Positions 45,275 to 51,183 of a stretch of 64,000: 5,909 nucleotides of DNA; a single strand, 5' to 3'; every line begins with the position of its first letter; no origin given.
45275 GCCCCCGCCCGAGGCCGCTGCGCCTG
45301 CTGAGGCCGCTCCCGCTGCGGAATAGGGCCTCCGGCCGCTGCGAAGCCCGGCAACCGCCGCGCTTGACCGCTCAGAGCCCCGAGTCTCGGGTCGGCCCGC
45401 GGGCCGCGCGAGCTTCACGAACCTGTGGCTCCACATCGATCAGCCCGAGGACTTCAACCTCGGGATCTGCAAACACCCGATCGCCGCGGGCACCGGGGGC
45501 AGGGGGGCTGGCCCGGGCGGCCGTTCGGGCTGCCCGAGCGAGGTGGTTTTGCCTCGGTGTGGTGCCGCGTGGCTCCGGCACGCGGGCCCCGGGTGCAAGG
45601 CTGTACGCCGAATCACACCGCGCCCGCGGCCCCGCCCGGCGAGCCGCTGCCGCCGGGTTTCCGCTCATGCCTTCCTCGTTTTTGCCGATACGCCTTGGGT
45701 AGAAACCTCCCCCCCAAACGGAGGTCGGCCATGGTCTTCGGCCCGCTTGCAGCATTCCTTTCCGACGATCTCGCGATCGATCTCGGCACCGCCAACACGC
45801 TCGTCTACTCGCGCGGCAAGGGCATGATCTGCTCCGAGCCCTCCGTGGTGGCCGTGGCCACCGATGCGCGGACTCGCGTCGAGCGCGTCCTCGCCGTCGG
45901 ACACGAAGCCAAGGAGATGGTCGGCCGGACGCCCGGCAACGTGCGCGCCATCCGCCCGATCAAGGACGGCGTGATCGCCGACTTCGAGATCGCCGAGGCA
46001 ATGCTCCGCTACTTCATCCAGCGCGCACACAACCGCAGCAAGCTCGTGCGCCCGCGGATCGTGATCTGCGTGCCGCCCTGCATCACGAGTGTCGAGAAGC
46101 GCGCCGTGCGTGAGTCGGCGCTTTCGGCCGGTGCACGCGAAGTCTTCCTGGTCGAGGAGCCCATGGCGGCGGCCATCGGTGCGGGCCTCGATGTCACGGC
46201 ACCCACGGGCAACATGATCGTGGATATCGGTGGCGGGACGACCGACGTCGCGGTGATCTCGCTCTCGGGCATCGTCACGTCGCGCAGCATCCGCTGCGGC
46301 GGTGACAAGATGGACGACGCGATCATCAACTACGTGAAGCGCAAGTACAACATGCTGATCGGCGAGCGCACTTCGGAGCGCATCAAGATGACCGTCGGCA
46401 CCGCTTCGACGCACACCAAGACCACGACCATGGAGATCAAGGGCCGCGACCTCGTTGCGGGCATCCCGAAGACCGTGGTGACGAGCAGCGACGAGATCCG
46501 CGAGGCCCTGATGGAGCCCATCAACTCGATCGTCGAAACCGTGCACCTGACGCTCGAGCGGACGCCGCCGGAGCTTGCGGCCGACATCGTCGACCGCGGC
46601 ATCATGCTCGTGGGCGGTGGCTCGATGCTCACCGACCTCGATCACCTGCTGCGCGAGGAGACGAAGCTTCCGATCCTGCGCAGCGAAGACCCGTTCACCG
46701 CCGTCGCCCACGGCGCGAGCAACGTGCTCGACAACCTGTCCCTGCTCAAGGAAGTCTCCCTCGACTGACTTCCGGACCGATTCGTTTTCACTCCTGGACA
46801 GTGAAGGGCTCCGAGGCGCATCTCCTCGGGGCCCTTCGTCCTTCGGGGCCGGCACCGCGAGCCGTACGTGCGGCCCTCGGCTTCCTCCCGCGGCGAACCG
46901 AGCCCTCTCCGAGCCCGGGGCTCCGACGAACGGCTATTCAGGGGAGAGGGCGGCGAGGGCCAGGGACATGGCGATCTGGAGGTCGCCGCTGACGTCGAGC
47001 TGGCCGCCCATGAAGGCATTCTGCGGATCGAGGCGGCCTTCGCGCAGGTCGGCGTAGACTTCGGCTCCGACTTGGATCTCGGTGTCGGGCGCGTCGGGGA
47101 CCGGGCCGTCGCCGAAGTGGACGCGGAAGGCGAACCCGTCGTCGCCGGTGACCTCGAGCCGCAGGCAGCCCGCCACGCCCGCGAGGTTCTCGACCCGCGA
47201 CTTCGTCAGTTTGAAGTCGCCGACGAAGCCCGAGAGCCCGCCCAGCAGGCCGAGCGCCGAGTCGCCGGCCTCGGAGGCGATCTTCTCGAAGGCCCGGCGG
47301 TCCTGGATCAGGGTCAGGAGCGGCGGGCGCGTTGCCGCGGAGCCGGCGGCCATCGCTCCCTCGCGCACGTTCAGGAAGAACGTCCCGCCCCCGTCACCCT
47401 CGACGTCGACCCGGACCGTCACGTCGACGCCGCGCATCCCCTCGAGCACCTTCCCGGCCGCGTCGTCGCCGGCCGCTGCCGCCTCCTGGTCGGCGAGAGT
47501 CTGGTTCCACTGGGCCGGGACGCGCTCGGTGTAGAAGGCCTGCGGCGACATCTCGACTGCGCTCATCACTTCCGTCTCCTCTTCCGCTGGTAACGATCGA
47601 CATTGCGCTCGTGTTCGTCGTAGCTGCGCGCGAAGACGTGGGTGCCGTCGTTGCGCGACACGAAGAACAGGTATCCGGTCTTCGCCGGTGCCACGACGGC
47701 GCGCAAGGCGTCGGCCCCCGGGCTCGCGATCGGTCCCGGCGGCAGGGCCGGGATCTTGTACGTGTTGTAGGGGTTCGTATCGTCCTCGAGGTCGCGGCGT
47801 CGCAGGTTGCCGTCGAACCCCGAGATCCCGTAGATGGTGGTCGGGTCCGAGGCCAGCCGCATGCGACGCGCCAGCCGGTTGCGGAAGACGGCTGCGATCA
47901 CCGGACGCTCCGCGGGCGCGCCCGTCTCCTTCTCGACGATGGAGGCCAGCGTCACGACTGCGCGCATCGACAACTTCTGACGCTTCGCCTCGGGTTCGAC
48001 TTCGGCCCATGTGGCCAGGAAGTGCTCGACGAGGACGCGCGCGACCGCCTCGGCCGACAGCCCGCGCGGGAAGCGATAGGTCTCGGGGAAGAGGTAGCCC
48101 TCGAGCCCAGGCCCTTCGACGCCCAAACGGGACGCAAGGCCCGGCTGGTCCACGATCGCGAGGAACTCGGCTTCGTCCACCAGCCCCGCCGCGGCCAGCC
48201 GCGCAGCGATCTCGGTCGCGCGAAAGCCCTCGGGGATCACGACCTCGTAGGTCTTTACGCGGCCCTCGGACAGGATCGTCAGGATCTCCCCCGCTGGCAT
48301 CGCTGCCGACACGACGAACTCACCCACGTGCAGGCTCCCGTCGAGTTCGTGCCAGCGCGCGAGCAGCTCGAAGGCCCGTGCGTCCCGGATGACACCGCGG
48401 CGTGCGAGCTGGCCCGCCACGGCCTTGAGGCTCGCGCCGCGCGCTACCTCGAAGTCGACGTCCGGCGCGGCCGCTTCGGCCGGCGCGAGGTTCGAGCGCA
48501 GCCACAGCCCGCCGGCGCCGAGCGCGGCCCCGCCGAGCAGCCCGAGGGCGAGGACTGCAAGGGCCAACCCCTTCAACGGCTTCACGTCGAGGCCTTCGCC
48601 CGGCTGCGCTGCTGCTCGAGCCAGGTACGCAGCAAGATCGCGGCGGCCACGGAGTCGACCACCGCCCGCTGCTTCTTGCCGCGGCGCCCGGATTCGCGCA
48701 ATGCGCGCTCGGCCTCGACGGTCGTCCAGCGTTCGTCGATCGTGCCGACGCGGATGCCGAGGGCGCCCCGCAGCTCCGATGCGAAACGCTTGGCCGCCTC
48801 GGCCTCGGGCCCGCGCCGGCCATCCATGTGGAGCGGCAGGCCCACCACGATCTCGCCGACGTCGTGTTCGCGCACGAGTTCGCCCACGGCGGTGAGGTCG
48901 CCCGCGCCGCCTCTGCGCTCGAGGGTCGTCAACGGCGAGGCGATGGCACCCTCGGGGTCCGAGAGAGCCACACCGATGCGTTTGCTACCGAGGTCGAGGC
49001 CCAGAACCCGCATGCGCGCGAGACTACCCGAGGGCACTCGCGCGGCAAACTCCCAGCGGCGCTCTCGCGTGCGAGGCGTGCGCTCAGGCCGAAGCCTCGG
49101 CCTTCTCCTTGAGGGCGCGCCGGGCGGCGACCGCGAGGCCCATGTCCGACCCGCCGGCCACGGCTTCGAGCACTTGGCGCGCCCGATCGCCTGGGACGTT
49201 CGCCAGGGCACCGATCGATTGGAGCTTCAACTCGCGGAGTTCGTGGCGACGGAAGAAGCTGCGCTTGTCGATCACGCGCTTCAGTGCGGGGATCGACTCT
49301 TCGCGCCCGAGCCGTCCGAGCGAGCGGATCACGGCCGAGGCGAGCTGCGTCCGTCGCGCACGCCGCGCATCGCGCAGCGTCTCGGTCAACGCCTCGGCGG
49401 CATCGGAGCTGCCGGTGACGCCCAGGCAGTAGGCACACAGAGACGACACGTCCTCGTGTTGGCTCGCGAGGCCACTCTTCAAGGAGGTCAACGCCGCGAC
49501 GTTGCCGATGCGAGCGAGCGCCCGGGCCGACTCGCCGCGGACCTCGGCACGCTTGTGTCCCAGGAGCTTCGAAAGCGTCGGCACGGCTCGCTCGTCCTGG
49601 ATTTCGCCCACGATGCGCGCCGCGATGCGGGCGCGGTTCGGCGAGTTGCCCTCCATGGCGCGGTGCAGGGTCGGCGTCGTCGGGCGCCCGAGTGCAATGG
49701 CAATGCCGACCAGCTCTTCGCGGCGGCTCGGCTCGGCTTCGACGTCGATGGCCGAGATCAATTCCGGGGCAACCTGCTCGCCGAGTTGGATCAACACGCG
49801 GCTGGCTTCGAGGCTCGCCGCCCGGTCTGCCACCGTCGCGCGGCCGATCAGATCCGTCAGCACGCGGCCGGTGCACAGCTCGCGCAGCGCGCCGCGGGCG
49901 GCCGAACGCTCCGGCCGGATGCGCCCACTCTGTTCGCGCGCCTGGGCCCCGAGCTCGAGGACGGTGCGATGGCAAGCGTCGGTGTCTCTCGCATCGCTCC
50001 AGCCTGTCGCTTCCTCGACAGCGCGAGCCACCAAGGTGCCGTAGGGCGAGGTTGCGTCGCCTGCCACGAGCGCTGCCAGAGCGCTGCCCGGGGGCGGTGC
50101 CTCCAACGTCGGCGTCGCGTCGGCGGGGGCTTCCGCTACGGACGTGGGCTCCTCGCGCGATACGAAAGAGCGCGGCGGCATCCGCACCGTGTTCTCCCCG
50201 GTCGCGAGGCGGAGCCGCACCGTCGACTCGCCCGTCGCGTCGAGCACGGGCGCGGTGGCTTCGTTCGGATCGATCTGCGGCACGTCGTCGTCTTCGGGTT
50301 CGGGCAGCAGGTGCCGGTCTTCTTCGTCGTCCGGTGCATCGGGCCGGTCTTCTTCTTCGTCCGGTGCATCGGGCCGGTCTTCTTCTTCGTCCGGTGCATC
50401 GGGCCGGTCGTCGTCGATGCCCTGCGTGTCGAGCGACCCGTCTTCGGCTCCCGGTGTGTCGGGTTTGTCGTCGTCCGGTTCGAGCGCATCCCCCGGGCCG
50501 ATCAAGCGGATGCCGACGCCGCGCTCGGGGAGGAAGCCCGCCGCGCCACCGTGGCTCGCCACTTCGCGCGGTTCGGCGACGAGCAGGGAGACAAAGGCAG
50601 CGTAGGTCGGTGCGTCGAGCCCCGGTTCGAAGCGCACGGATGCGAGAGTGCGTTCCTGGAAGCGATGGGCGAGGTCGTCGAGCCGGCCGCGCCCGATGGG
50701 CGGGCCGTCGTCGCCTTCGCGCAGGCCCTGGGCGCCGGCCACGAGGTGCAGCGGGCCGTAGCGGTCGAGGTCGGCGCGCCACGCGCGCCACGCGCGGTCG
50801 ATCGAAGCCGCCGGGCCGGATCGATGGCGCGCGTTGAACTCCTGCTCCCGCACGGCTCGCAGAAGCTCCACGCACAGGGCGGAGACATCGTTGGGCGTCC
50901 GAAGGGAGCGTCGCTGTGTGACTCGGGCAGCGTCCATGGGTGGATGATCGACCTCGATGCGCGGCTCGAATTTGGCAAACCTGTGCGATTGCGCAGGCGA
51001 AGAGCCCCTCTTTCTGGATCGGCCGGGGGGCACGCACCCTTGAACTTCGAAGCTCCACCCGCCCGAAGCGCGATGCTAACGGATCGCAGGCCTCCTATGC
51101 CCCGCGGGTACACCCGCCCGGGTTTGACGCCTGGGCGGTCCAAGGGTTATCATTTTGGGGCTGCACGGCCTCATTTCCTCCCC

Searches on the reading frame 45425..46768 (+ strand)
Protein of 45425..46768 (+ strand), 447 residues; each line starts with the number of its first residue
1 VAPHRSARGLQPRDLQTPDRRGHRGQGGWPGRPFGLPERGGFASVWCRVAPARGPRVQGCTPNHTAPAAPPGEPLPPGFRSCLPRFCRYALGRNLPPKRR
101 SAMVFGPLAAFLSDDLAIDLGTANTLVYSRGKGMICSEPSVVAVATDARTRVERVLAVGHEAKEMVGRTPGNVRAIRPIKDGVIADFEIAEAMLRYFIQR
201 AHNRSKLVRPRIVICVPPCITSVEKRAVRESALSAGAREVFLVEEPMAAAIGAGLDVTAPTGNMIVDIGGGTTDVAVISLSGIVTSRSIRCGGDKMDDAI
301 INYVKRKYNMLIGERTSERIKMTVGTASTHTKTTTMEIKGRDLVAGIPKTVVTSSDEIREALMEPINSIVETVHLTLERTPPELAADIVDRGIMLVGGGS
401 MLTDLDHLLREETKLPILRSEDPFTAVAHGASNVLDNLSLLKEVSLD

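Call 9: search_protein_families(library=ncbifam, proteins=[window:45425-46768:+], max_evalue=0.001)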
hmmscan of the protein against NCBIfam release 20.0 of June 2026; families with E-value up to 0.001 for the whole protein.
window:45425-46768:+ (447 aa): 17 families
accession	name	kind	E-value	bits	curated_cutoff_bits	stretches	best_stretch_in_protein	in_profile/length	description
NF010539.0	PRK13927.1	subfamily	2.5e-152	506.6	293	1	110-444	3-335/339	rod shape-determining protein MreB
TIGR00904.1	mreB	subfamily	2.2e-150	500.3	365.75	1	113-442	2-333/334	MreB/Mrl family cell shape determining protein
NF010540.1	PRK13929.1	exception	1e-121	406.1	515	1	111-443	2-332/334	rod-share determining protein MreBH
NF040964.1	MamK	subfamily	8e-24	84.3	400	1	116-434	3-318/335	MamK family actin-like protein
TIGR01991.1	HscA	equivalog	8e-21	74.1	708.55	1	180-438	101-362/600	Fe-S protein assembly chaperone HscA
NF053558.1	BeeR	equivalog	2.9e-20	72.6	530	1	170-411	62-306/349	BeeR family actin-like protein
NF003520.0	PRK05183.1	subfamily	7e-20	71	620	1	180-438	121-382/621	Fe-S protein assembly chaperone HscA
NF002399.0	PRK01433.1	equivalog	3e-16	59.2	743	1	184-439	116-358/595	Fe-S protein assembly chaperone HscA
NF011660.0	PRK15080.1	equivalog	3.5e-16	59.2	182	1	172-297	57-177/277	ethanolamine utilization protein EutJ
TIGR02350.1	prok_dnaK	equivalog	1.1e-13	50.5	822.55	1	181-431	102-366/596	molecular chaperone DnaK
TIGR02529.1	EutJ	subfamily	1.4e-13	50.9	152.1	1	177-301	29-148/239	ethanolamine utilization protein EutJ family protein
NF009946.0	PRK13410.1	equivalog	1.5e-12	46.6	1019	1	171-308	97-239/669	molecular chaperone DnaK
NF001413.0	PRK00290.1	equivalog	1.6e-12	46.6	648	1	179-309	103-237/625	molecular chaperone DnaK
TIGR01174.1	ftsA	equivalog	3.5e-12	46.1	175.85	1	238-416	173-341/371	cell division protein FtsA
NF009947.0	PRK13411.1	equivalog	5.2e-11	41.3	1002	1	210-310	134-240/662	molecular chaperone DnaK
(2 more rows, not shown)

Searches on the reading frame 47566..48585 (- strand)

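Call 9: search_protein_families(library=ncbifam, proteins=[window:47566-48585:-], max_evalue=0.001)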
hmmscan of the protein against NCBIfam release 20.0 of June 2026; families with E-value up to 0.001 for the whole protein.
window:47566-48585:- (339 aa): 2 families
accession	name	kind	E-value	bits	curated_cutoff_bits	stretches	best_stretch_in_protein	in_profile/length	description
TIGR00247.1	TIGR00247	hypoth_equivalog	1.8e-67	227.8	103.4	1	23-337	19-345/347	endolytic transglycosylase MltG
NF007619.0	PRK10270.1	equivalog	1.7e-45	155.5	532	1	9-334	6-332/340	cell division protein YceG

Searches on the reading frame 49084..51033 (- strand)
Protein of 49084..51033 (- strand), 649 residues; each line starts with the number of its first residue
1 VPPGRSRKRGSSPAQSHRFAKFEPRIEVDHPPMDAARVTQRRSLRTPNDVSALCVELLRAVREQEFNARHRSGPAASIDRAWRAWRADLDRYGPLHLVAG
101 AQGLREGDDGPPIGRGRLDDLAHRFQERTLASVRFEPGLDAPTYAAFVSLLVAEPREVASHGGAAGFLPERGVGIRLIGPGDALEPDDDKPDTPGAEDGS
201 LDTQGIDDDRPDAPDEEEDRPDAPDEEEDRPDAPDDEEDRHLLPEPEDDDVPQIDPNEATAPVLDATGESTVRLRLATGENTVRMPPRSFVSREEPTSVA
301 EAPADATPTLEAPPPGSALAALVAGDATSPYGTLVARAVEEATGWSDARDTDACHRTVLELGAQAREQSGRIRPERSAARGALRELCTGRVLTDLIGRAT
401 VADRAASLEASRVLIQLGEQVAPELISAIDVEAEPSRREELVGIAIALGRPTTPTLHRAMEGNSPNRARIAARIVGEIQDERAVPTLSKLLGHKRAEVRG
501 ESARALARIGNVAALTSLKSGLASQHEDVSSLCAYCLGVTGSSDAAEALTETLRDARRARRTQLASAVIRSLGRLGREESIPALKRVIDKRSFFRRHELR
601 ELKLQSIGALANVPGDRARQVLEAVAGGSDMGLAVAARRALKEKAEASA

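Call 74: search_protein_families(library=ncbifam, proteins=[window:49084-51033:-], max_evalue=5)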
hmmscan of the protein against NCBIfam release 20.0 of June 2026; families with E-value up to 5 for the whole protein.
window:49084-51033:- (649 aa): 6 families
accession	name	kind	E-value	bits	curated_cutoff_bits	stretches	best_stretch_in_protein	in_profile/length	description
NF045915.1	PhycobilmeDegNblB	equivalog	1e-07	31.7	300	2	458-529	137-208/214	phycobilisome degradation protein NblB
NF058502.1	phyc_lyase_CpcE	equivalog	2.8e-06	27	330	2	457-580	49-148/260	C-phycocyanin alpha-cysteine-84 phycocyanobilin lyase subunit CpcE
TIGR02270.1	TIGR02270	subfamily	1.1e-05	24.7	206.8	2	400-589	96-279/410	TIGR02270 family protein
NF045662.1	DVU0298_fam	equivalog_domain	0.00047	19.8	75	1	482-527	145-189/213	DVU0298 family protein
NF058515.1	phyc_lyase_CpcF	equivalog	0.001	18.7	220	1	452-521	31-99/200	C-phycocyanin alpha-cysteine-84 phycocyanobilin lyase subunit CpcF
NF058505.1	phyc_lyase_CpeY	equivalog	0.087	11.4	600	1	537-593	329-384/419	C-phycoerythrin alpha-cysteine-82 phycoerythrobilin lyase CpeY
